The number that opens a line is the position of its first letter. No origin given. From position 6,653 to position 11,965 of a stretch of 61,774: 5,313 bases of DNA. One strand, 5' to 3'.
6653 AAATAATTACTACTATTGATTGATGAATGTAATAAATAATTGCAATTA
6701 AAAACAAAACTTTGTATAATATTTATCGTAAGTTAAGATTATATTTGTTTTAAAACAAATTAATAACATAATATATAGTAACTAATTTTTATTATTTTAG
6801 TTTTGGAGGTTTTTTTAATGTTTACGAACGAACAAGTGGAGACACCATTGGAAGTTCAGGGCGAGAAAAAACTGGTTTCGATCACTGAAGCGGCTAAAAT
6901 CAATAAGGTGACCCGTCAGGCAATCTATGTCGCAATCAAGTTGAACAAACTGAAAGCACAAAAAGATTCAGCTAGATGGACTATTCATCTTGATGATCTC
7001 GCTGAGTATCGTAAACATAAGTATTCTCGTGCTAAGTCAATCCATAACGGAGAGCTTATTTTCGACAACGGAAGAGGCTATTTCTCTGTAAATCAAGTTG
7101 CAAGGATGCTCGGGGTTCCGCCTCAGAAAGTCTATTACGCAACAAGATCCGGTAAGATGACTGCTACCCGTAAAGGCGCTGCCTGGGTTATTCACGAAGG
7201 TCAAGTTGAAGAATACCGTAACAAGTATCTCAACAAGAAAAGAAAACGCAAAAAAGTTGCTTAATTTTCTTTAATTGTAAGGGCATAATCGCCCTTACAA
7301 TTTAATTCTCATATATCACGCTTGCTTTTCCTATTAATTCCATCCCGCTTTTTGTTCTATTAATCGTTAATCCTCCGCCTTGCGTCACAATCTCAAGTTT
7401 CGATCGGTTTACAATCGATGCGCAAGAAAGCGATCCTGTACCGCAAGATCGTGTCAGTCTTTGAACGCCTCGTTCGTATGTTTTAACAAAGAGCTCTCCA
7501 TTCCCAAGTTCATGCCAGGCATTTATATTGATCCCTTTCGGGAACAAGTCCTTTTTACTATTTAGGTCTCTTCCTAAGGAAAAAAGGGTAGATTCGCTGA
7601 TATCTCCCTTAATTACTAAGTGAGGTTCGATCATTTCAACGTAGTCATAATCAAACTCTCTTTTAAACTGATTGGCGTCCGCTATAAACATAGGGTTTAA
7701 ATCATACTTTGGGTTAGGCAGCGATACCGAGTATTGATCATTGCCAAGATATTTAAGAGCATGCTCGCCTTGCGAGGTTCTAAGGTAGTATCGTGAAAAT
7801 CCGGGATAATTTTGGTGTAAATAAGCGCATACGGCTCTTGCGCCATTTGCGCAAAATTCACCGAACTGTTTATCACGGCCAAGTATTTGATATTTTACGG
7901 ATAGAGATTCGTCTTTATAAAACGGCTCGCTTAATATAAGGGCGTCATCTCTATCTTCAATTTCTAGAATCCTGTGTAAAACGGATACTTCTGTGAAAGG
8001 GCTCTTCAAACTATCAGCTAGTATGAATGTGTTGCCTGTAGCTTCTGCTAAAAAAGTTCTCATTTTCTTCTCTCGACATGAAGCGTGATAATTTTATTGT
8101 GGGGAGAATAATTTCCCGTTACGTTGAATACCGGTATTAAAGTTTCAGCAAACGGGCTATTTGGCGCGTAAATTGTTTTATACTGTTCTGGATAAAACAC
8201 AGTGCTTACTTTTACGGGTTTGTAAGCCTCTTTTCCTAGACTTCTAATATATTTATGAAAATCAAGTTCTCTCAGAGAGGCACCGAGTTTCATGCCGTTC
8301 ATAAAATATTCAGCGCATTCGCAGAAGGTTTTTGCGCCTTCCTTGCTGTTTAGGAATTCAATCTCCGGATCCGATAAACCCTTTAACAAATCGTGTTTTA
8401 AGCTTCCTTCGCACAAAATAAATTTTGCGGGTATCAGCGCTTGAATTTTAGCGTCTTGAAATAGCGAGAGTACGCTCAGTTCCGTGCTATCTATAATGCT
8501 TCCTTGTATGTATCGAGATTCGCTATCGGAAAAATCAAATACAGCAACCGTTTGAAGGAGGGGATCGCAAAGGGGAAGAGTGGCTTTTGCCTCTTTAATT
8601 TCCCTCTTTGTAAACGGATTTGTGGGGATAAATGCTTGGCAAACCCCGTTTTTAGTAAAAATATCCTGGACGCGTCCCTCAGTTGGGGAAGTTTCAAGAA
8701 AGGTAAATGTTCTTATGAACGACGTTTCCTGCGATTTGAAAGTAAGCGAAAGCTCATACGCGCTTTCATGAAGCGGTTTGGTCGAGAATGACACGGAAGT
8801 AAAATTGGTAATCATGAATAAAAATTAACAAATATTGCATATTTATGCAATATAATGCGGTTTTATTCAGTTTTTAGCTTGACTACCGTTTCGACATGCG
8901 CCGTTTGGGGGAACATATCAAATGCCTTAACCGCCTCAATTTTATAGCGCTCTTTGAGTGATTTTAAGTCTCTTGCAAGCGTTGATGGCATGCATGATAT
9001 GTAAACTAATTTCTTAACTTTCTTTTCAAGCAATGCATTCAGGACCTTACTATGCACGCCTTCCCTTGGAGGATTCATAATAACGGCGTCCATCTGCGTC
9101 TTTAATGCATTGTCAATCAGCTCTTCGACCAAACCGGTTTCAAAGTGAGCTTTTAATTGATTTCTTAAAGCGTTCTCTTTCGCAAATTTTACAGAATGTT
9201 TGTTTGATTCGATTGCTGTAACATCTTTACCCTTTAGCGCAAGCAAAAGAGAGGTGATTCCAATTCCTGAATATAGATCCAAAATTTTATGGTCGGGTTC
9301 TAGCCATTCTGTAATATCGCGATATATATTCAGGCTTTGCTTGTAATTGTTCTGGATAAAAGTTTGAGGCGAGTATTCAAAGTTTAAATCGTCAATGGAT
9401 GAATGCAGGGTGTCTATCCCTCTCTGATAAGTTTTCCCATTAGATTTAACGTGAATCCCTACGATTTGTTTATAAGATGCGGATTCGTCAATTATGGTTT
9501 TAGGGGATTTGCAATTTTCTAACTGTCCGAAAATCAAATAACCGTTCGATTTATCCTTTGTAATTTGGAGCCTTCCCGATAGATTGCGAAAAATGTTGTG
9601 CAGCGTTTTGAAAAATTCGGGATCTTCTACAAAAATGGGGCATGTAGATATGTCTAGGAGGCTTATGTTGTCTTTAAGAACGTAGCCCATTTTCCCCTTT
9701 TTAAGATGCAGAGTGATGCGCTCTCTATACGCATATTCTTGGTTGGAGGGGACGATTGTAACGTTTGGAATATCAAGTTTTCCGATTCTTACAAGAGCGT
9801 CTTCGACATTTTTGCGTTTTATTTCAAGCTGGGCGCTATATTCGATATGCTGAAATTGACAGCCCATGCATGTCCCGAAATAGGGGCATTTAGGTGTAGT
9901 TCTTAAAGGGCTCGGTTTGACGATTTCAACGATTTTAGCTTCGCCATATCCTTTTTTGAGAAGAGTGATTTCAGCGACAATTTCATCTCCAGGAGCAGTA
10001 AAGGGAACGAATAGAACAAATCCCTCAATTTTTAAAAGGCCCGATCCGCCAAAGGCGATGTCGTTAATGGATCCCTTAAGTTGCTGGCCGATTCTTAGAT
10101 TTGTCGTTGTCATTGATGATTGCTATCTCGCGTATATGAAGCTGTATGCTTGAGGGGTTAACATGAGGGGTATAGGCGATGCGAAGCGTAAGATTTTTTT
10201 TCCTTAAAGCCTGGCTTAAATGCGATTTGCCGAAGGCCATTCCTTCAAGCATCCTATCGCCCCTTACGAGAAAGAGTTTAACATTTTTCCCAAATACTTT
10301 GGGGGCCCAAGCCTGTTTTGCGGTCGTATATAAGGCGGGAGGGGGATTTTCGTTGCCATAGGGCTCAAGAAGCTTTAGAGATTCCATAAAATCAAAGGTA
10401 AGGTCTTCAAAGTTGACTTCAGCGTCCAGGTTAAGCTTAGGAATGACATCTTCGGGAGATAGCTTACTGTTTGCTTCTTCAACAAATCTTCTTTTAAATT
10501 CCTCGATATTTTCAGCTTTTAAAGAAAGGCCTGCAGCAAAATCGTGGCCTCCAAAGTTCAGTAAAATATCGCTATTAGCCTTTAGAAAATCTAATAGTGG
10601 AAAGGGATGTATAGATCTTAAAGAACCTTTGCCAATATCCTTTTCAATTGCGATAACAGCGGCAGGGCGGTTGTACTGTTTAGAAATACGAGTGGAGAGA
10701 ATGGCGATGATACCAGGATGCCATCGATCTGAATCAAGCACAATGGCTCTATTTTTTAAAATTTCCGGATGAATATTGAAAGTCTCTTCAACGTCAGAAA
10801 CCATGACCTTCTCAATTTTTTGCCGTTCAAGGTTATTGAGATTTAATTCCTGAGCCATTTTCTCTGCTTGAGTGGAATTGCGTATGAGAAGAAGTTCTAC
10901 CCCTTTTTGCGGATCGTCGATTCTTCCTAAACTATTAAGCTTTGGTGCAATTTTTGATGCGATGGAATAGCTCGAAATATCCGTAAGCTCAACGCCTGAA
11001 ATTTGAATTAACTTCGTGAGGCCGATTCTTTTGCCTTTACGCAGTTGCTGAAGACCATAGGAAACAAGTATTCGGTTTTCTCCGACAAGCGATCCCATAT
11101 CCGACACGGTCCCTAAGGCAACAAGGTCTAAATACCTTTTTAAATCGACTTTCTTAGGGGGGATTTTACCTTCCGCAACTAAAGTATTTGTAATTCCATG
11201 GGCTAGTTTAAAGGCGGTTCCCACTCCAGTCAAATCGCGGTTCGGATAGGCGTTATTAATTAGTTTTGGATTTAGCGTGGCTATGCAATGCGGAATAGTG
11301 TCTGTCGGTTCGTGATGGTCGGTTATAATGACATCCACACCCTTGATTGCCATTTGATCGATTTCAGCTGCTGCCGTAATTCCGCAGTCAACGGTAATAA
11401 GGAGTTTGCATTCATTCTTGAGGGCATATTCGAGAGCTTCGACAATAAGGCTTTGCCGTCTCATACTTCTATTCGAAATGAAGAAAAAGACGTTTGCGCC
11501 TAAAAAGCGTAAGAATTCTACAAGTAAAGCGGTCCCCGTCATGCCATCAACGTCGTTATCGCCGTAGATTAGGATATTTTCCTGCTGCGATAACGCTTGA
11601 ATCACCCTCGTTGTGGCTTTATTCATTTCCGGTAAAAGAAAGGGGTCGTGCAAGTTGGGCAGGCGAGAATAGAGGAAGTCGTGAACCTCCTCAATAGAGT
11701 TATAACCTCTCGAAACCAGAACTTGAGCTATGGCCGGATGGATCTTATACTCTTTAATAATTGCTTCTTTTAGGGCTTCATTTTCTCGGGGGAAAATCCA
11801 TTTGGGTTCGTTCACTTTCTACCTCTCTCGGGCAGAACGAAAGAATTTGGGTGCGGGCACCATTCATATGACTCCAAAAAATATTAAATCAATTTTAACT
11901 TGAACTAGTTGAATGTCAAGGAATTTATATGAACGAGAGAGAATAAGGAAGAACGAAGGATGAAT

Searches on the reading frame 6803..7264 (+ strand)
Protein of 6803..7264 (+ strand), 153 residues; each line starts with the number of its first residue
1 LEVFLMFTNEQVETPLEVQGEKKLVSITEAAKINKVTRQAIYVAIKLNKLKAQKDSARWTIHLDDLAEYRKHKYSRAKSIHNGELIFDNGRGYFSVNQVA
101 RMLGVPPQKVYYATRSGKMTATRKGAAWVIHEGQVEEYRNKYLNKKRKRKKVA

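Call 6: search_protein_families(library=pfam, proteins=[window:6803-7264:+], max_evalue=1)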
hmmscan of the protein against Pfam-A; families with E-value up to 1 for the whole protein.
window:6803-7264:+ (153 aa): 13 families
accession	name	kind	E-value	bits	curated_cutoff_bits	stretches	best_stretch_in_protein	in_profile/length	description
PF12728.13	HTH_17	-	5.3e-18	65.5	27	2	93-141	1-49/51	Helix-turn-helix domain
PF13338.12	AbiEi_4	-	1.4e-05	25.5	25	1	87-118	7-37/49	Transcriptional regulator, AbiEi antitoxin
PF13518.12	HTH_28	-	0.00011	22.6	25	1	25-47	13-35/52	Helix-turn-helix domain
PF01710.22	HTH_Tnp_IS630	-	0.00089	19.7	21.3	1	26-130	20-105/119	Transposase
PF21531.3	Rv2175c_wHTH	-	0.0029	18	27.1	1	94-129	16-51/57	DNA-binding protein Rv2175c, wHTH domain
PF00376.29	MerR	-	0.0067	16.7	28.2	1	97-119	3-25/38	MerR family regulatory protein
PF13384.12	HTH_23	-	0.008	16.4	24.6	0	94-111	18-35/50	Homeodomain-like domain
PF13551.12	HTH_29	-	0.02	15.4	28.1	0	25-47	12-35/64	Winged helix-turn helix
PF22083.2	I-HmuI_NUMOD-like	-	0.05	13.6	27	0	92-111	11-30/46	DNA endonuclease I-HmuI-like, NUMOD-like domain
PF20667.3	Sec10_N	-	0.056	14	27.4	1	31-76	63-105/118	Exocyst complex component Sec10, N-terminal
PF02954.25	HTH_8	-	0.06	13.5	22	1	95-112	20-37/42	Bacterial regulatory protein, Fis family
PF23875.1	DUF7229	-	0.075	13.6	27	0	22-49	8-35/90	Domain of unknown function (DUF7229)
PF14106.11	DUF4279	-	0.14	12.9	25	1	94-136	5-48/116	Domain of unknown function (DUF4279)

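Call 7: search_protein_families(library=padloc, proteins=[window:6803-7264:+], max_evalue=1)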
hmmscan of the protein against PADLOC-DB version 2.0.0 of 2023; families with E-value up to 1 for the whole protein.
window:6803-7264:+ (153 aa): 2 families
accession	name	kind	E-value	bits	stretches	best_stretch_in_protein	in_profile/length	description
PDLC04133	mad1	-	5.4e-13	47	2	92-140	4-52/60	mads_1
PDLC02260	AbiEi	-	0.014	13.2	1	89-126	13-49/131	AbiEi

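Call 8: search_protein_families(library=ncbifam, proteins=[window:6803-7264:+], max_evalue=1)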
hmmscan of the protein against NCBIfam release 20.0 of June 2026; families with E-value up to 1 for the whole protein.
window:6803-7264:+ (153 aa): 7 families
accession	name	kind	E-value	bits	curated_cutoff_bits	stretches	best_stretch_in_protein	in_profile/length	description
TIGR01764.1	excise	domain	5.6e-12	45.8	28.8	2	93-138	1-46/49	excisionase family DNA-binding protein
NF038291.1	rep_pAB02_ORF2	subfamily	2.1e-05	24.9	85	1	24-55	2-33/172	plasmid replication DNA-binding protein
NF040990.2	MamR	equivalog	0.00099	19.4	100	1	22-69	41-88/91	magnetosome protein MamR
NF033518.0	transpos_IS607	equivalog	0.02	14.4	110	1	98-150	2-55/187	IS607 family transposase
NF045758.2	YlxM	equivalog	0.043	13.9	80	1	25-46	33-54/72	YlxM family DNA-binding protein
NF047737.1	antiphage_MADS1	equivalog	0.083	13.1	80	0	94-128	4-38/49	methylation-associated defense system helix-turn-helix domain-containing protein MAD1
NF001072.0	PRK00118.2-2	equivalog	0.089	13.2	97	1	25-47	34-56/111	putative DNA-binding protein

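Call 78: search_protein_families(library=phrogs, proteins=[window:6803-7264:+], max_evalue=0.01)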
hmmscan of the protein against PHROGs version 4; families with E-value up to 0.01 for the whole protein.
window:6803-7264:+ (153 aa): 8 families
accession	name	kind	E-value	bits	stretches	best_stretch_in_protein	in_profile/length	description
phrog_66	-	integration and excision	2.4e-10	41.6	1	73-150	73-151/412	excisionase and transcriptional regulator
phrog_6401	-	DNA, RNA and nucleotide metabolism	6.4e-09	36.6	1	92-141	8-58/64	DNA binding protein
phrog_2474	-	transcription regulation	3e-06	28.1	1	18-79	42-105/118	MerR-like transcriptional regulator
phrog_6058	-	unknown function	5e-06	27.3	1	18-75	18-82/113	-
phrog_22784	-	unknown function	5.7e-05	24.3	0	23-55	16-48/76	-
phrog_2907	-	integration and excision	9.3e-05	23.8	0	94-126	7-39/117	excisionase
phrog_2655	-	integration and excision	0.00029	21.5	0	64-151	86-176/181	excisionase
phrog_57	-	head and packaging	0.00094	20.1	0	94-151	13-71/199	terminase small subunit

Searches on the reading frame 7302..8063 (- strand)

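Call 101: search_protein_families(library=pfam, proteins=[window:7302-8063:-], max_evalue=0.001)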
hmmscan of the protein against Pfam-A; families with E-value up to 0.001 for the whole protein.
window:7302-8063:- (253 aa): 1 family
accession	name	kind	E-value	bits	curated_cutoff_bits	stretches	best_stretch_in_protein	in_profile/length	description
PF01678.24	DAP_epimerase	-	5.5e-10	39.8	34.7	1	147-241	8-109/121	Diaminopimelate epimerase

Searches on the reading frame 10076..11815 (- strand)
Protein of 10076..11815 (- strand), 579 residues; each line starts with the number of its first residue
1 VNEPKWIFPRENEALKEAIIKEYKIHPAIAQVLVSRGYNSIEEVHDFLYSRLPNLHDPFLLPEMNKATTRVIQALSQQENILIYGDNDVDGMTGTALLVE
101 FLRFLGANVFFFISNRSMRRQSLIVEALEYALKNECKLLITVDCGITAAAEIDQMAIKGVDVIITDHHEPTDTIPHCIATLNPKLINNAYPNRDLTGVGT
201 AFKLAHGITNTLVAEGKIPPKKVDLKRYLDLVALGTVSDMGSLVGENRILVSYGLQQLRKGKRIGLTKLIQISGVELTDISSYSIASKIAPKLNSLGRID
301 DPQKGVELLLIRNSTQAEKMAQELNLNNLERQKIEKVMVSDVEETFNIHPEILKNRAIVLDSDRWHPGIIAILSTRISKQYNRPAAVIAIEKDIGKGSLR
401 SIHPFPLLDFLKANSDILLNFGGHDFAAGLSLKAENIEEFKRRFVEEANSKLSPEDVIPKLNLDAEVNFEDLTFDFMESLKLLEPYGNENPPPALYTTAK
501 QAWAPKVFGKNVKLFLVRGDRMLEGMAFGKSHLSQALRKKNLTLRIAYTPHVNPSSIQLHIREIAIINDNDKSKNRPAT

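Call 63: list_cluster_members(proteins=[window:10076-11815:-, window:4380-5363:-, window:5356-5691:-, window:3972-4328:-, window:5772-6602:+, window:6803-7264:+, window:7302-8063:-, window:8060-8815:-])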
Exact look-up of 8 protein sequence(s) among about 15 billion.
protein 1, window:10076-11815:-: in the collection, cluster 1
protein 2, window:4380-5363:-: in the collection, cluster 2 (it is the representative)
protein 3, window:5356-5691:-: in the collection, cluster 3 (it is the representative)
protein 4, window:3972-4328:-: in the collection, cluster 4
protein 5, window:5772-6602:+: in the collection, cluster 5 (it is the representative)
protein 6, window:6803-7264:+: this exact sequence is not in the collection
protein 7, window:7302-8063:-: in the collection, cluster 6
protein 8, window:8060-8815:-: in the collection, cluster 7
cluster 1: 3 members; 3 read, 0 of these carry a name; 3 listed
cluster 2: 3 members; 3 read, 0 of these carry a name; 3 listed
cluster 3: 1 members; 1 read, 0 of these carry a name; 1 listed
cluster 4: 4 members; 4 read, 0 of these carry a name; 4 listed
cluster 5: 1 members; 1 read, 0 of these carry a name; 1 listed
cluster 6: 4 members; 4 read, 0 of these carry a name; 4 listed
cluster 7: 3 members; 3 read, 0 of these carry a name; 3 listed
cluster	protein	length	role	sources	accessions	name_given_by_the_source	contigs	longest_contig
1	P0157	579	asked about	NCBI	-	-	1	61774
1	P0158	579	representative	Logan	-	-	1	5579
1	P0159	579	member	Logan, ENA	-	-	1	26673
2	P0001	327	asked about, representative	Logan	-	-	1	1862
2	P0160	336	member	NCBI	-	-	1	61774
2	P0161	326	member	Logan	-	-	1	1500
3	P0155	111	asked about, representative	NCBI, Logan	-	-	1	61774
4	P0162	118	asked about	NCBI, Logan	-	-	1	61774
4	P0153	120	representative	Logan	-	-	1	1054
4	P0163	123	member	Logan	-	-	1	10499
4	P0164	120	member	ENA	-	-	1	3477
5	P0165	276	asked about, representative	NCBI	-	-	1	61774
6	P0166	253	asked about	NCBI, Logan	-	-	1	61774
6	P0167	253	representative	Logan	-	-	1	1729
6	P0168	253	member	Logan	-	-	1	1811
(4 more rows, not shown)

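Call 66: find_encoding_contigs(protein=P0163, flank=10000, max_places=3)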
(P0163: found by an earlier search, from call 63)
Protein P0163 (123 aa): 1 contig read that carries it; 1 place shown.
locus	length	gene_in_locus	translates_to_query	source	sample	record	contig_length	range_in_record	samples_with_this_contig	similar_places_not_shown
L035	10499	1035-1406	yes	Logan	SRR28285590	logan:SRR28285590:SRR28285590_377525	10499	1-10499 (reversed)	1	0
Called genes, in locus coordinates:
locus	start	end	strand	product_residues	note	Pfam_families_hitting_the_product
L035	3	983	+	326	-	?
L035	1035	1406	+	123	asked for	-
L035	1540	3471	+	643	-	PF17804:TSP_NTD, PF00595:PDZ, PF13180:PDZ_2 (weak), PF17820:PDZ_6, PF03572:Peptidase_S41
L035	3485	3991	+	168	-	-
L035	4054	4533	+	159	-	-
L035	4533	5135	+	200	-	-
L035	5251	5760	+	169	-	-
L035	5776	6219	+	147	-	-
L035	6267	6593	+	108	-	-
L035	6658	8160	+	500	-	PF00749:tRNA-synt_1c, PF19269:Anticodon_2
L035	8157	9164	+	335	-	PF21088:MS_channel_1st (weak), PF00924:MS_channel_2nd, PF21082:MS_channel_3rd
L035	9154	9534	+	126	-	-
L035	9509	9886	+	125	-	-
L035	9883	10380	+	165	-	PF01066:CDP-OH_P_transf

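Call 88: find_encoding_contigs(protein=P0159, flank=10000, max_places=3)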
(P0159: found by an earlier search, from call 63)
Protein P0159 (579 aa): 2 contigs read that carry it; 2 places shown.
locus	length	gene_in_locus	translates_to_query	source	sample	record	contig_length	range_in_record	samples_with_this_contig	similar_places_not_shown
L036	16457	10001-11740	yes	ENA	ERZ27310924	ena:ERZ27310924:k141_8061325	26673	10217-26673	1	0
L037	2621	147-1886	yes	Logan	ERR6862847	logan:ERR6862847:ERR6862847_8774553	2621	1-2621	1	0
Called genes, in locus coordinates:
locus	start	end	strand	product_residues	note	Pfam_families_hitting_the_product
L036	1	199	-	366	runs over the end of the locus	PF01297:ZnuA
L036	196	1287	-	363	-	PF01656:CbiA, PF09140:MipZ (weak), PF10609:ParA, PF13614:AAA_31, PF06155:GBBH-like_N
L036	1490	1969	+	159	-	-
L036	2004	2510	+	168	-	-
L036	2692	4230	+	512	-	PF03219:TLC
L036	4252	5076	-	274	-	PF09924:LPG_synthase_C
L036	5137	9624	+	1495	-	PF22599:SecDF_P1_head, PF02355:SecD_SecF_C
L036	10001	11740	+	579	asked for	PF01368:DHH, PF02272:DHHA1, PF17768:RecJ_OB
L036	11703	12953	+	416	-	PF05175:MTS, PF02475:TRM5-TYW2_MTfase (weak), PF13847:Methyltransf_31 (weak), PF05958:tRNA_U5-meth_tr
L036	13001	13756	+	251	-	-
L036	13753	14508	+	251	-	PF01678:DAP_epimerase (weak)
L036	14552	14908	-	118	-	PF12728:HTH_17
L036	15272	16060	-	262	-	-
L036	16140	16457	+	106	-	?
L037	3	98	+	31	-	?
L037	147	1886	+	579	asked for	PF01368:DHH, PF02272:DHHA1, PF17768:RecJ_OB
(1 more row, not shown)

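Call 89: find_encoding_contigs(protein=P0164, flank=5000, max_places=3)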
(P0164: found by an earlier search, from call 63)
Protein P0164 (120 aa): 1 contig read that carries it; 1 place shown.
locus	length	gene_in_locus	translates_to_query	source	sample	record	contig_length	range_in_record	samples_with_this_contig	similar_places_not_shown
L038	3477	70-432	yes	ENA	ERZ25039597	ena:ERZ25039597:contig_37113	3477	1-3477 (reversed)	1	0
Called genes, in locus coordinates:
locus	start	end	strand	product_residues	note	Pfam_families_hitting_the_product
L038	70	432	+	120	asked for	-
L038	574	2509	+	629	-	PF17804:TSP_NTD, PF00595:PDZ, PF13180:PDZ_2 (weak), PF17820:PDZ_6, PF03572:Peptidase_S41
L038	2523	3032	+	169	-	-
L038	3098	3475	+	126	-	?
